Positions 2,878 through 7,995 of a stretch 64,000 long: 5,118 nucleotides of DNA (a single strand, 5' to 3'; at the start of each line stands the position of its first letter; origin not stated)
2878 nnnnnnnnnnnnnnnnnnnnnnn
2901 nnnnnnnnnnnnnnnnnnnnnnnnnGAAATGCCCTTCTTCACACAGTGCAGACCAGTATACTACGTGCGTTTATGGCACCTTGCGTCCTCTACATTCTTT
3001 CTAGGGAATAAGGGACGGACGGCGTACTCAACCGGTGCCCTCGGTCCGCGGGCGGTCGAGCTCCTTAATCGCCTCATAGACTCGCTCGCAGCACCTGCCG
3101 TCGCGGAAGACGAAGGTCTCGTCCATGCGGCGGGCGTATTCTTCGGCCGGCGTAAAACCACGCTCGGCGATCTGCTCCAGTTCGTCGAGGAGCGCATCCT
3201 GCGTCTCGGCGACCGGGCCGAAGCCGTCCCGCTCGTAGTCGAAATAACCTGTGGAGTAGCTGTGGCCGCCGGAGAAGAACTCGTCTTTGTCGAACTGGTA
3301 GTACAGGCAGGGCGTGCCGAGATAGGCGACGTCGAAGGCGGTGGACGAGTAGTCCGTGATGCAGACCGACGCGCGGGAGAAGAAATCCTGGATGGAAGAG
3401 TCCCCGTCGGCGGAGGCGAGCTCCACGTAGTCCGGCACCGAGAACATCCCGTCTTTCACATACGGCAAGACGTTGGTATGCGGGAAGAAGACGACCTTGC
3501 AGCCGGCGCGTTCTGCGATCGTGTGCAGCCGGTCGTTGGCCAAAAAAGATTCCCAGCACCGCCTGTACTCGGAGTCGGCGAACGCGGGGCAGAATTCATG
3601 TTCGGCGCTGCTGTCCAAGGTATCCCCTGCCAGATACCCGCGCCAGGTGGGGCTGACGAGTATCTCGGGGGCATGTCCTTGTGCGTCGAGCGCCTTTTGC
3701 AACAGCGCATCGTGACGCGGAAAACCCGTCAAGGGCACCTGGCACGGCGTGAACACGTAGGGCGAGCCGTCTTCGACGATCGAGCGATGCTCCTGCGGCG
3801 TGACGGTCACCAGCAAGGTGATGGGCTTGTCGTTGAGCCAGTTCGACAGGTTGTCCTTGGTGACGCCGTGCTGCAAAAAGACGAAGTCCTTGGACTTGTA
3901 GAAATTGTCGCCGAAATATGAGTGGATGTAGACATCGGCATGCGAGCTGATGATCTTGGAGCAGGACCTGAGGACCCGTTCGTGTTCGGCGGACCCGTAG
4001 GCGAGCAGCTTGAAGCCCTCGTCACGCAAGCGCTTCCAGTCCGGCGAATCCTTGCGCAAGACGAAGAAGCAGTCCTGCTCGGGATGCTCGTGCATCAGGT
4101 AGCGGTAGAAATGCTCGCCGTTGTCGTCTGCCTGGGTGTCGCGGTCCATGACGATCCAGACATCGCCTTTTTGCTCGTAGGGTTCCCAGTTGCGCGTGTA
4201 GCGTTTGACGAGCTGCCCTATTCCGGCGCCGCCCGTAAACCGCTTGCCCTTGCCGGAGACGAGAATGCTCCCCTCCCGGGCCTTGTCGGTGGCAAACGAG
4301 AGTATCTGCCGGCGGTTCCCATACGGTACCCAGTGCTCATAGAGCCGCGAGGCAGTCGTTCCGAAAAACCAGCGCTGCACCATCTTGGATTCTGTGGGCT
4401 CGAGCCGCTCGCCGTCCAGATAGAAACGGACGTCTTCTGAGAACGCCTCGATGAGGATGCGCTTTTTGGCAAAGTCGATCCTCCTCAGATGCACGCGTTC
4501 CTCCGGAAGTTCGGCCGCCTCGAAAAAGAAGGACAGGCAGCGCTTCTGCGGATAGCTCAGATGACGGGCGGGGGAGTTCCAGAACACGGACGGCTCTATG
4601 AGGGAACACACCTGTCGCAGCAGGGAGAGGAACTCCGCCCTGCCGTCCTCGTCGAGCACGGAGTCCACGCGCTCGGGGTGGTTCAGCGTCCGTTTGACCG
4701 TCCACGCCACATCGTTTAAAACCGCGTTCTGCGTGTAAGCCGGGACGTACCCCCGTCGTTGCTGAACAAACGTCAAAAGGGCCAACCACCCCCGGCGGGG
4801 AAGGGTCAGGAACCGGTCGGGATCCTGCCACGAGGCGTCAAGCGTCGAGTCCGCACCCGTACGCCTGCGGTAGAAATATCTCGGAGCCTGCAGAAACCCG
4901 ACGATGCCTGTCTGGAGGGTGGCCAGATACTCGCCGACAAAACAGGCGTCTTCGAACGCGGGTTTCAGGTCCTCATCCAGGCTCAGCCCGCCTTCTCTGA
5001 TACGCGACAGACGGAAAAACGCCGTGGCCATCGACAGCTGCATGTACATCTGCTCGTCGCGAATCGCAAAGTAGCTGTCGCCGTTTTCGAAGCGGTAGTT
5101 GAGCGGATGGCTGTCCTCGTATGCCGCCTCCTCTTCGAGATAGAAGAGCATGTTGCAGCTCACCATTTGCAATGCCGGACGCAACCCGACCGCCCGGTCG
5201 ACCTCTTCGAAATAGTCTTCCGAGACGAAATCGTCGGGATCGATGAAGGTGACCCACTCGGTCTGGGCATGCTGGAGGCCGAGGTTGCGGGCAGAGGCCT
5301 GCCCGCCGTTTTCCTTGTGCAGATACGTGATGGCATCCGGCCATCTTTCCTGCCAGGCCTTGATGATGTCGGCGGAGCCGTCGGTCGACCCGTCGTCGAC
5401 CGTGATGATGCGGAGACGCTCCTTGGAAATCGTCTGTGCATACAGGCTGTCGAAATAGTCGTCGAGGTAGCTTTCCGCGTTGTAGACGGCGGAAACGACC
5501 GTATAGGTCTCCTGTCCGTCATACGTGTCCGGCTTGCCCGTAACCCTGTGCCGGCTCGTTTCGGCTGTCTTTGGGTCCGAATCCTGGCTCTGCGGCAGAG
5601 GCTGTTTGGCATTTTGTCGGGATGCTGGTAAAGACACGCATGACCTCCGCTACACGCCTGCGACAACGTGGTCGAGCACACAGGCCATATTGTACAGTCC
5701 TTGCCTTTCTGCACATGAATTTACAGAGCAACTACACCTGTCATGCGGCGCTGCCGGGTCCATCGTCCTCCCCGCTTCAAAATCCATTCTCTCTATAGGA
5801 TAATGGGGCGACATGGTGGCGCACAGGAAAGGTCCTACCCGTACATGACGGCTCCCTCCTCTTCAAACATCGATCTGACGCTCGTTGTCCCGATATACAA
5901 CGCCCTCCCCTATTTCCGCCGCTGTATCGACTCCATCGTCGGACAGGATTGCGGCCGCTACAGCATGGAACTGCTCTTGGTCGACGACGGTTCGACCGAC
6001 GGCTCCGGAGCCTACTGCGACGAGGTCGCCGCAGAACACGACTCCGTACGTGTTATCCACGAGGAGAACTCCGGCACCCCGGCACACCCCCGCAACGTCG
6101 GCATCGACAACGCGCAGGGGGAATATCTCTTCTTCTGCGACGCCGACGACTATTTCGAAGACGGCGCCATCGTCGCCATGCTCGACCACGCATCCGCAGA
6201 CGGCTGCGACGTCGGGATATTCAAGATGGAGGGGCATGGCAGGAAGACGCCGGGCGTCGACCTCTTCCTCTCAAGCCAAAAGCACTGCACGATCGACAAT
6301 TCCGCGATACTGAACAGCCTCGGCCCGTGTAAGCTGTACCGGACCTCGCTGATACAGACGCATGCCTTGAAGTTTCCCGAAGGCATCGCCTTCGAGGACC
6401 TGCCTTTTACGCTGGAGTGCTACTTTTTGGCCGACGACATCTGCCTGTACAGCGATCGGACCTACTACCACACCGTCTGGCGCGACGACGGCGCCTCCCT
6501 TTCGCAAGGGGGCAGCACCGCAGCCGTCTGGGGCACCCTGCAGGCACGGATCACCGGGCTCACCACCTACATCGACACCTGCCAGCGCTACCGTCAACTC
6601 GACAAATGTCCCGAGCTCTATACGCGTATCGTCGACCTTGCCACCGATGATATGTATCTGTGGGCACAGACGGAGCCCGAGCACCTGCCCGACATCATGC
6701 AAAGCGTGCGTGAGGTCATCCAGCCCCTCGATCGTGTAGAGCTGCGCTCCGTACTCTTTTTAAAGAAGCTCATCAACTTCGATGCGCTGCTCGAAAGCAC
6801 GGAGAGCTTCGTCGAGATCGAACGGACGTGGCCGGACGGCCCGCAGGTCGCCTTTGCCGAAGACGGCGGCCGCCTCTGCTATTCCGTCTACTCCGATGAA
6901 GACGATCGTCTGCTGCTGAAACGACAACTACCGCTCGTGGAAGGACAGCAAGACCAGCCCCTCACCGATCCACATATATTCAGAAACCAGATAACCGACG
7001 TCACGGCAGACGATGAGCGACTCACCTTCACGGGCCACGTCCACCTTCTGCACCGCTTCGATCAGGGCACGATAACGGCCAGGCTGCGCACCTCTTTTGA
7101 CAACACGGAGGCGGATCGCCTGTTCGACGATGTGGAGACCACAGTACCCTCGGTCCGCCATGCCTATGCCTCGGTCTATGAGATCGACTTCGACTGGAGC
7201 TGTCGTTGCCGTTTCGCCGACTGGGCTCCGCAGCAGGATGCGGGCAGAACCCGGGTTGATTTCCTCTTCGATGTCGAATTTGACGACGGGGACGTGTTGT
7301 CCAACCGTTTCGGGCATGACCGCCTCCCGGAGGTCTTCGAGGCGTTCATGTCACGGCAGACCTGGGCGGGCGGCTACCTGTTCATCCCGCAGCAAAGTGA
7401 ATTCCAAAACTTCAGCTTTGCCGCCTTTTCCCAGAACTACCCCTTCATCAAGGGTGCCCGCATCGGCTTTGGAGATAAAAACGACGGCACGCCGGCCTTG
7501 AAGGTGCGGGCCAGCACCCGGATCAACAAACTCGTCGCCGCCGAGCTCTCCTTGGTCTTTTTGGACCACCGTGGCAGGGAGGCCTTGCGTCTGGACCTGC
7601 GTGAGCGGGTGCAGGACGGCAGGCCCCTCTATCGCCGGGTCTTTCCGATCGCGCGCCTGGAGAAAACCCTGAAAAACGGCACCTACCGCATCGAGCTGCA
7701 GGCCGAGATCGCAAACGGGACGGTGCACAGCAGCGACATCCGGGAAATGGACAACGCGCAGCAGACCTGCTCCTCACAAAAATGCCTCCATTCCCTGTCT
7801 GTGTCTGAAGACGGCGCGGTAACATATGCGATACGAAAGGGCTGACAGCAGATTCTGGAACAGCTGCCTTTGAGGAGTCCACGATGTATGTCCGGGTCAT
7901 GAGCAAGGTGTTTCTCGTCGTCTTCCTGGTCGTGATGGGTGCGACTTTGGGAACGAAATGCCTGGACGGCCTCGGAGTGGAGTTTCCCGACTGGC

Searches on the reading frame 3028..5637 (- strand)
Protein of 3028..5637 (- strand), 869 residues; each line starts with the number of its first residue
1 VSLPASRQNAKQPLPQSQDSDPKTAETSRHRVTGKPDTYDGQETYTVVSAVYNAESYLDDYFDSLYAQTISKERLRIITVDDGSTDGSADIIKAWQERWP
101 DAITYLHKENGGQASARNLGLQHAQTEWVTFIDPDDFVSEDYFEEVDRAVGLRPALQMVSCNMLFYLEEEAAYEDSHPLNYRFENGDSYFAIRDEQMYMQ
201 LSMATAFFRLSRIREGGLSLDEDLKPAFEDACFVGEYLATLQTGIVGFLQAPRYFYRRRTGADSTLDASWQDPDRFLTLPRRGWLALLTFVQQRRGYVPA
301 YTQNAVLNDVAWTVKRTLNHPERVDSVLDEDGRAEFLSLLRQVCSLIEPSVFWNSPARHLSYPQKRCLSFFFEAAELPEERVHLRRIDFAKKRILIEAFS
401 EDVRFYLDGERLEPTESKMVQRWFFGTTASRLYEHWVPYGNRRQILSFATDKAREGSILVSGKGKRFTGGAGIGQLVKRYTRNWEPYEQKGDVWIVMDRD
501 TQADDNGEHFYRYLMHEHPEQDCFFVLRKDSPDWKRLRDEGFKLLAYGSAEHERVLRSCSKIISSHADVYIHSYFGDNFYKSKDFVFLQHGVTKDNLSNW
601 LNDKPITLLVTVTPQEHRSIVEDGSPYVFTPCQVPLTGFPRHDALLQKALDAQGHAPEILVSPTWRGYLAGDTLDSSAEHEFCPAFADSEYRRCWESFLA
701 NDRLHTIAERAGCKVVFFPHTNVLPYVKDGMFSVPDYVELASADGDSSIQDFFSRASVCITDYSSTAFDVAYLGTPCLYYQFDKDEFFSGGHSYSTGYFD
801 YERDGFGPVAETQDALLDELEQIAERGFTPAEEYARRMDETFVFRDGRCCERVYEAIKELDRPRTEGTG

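Call 6: search_protein_families(library=pfam, proteins=[window:3028-5637:-], max_evalue=0.01)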
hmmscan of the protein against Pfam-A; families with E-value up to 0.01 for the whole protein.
window:3028-5637:- (869 aa): 5 families
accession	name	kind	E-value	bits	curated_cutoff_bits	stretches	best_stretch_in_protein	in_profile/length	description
PF04464.20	Glyphos_transf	-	1.3e-32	113.7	22.1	1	482-857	5-365/367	CDP-Glycerol:Poly(glycerophosphate) glycerophosphotransferase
PF00535.33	Glycos_transf_2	-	7.2e-27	94.8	23.3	1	46-146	1-99/168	Glycosyl transferase family 2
PF10111.15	Glyco_tranf_2_2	-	9.6e-12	45.4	27.3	1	58-148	15-104/276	Glycosyltransferase like family 2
PF13641.12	Glyco_tranf_2_3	-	2.6e-08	34.6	27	1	45-163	3-123/230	Glycosyltransferase like family 2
PF13704.12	Glyco_tranf_2_4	-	3.2e-05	24.8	27.5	1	75-139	20-85/98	Glycosyl transferase family 2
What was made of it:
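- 3028..5637 (-): GT2 plus TagF-type (CDP-alcohol phosphotransferase) fusion protein, 869 aa, immediately upstream. Candidate user of the CDP-hexitol (inferred only). Pfam Glycos_transf_2 at 7e-27 and Glyphos_transf at 1e-32 (call 6).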

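Call 7: search_protein_families(library=ncbifam, proteins=[window:3028-5637:-], max_evalue=0.01)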
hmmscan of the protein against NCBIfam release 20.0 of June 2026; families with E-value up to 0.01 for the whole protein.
window:3028-5637:- (869 aa): 19 families
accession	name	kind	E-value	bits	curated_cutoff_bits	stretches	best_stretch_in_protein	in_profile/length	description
NF007482.0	PRK10073.1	equivalog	3.6e-26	92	423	1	44-179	7-138/334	glycosyltransferase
NF041875.1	EPS_EpsD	equivalog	1.7e-16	60.5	370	1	47-144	3-98/325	exopolysaccharide biosynthesis glycosyltransferase EpsD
NF047683.1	TeichurnBiosyTuaG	equivalog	1.7e-15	57.4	400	1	42-143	5-104/252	teichuronic acid biosynthesis protein TuaG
NF038302.1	EPS_HpsE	equivalog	3.8e-15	55.7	300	1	45-148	3-109/307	hormogonium polysaccharide biosynthesis glycosyltransferase HpsE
TIGR03965.1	mycofact_glyco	equivalog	5e-13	48.7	280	1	35-144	66-173/467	mycofactocin biosynthesis glycosyltransferase MftF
TIGR03937.1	PgaC_IcaA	equivalog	6.9e-12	45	422.3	1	38-141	40-141/407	poly-beta-1,6-N-acetyl-D-glucosamine synthase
NF041712.1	techglyph_taseTarF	equivalog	3.4e-10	39.5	550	1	748-857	280-386/388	teichoic acid glycerol-phosphate transferase TarF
TIGR03111.1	glyc2_xrt_Gpos1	hypoth_equivalog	2.1e-09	36.7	363.95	1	44-146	50-152/439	TIGR03111 family XrtG-associated glycosyltransferase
NF053739.1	GlytfEpsEBac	equivalog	1.1e-08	34.4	450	1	46-166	4-123/265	glycosyltransferase EpsE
TIGR04283.1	glyco_like_mftF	equivalog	2.8e-08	33.6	182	1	47-150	3-97/221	TIGR04283 family arsenosugar biosynthesis glycosyltransferase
NF050050.1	ProtGlycPglI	equivalog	1.5e-06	27.8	500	1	46-140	5-98/306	GalNAc(5)-diNAcBac-PP-undecaprenol beta-1,3-glucosyltransferase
NF041713.1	Tar_polymTarL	equivalog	3.3e-06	26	1000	1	748-855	458-557/562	teichoic acid ribitol-phosphate polymerase TarL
NF007986.1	PRK10714.1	equivalog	1.1e-05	24.7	529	1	45-135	8-100/316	undecaprenyl-phosphate 4-deoxy-4-formamido-L-arabinose transferase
NF041394.1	GtaseAglG_Halo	equivalog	1.6e-05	24.3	440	1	47-146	5-103/304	glucosyl-dolichyl phosphate glucuronosyltransferase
NF041711.1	TagprimaseTarB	equivalog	5.6e-05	22.5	500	1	747-787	259-299/362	teichoic acid glycerol-phosphate primase TarB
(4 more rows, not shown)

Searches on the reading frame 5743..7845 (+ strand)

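Call 30: search_protein_families(library=pfam, proteins=[window:5743-7845:+], max_evalue=0.0001)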
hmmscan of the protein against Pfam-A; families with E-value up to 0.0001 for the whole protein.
window:5743-7845:+ (700 aa): 3 families
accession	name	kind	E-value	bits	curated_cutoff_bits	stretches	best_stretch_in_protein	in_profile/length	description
PF00535.33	Glycos_transf_2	-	1.8e-26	93.5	23.3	1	47-168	2-121/168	Glycosyl transferase family 2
PF10111.15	Glyco_tranf_2_2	-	6.3e-08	32.9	27.3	1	74-147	29-103/276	Glycosyltransferase like family 2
PF13641.12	Glyco_tranf_2_3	-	2.6e-07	31.3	27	1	45-150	3-111/230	Glycosyltransferase like family 2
